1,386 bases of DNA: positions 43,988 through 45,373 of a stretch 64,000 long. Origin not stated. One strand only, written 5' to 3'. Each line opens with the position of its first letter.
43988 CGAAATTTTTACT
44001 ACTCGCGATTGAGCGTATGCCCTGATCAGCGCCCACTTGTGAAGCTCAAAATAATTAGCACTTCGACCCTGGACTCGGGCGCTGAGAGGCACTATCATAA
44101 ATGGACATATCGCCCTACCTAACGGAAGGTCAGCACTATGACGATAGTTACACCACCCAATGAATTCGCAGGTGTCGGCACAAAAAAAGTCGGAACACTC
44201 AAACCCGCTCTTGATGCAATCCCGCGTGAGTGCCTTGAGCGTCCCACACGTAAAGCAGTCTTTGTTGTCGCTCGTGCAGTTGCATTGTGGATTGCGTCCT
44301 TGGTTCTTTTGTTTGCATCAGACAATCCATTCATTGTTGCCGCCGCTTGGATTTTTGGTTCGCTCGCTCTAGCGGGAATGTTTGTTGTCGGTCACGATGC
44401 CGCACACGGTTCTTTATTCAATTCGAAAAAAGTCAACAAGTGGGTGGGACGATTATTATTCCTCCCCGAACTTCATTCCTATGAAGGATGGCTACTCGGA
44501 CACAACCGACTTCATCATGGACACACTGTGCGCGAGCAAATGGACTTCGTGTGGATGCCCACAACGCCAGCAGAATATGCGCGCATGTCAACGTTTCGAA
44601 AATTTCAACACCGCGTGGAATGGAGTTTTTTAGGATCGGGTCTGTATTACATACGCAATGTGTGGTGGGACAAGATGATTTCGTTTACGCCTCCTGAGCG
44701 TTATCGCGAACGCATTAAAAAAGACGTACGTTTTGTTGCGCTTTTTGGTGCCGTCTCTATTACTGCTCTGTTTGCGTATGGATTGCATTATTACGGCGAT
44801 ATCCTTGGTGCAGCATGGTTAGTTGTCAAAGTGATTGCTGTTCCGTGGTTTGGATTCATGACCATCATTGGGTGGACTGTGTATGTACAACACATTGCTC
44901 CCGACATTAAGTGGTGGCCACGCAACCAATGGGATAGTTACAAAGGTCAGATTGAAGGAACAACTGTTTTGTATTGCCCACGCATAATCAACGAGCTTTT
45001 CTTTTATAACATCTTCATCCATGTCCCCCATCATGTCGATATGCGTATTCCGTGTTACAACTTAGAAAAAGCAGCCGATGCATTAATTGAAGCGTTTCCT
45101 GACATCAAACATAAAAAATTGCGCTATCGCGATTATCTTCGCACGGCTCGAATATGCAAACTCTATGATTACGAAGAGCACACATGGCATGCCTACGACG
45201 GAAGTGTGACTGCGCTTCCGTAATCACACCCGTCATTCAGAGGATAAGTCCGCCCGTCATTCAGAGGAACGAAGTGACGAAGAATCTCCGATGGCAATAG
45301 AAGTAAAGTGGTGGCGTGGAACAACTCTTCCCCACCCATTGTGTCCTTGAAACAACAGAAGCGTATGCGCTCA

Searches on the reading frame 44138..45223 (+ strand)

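Call 109: search_protein_families(library=pfam, proteins=[window:44138-45223:+], max_evalue=0.000001)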
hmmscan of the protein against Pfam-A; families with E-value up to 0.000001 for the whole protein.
window:44138-45223:+ (361 aa): 1 family
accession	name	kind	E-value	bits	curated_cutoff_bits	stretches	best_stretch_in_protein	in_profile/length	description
PF00487.30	FA_desaturase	-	7e-29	101.8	29.7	1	68-323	7-245/253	Fatty acid desaturase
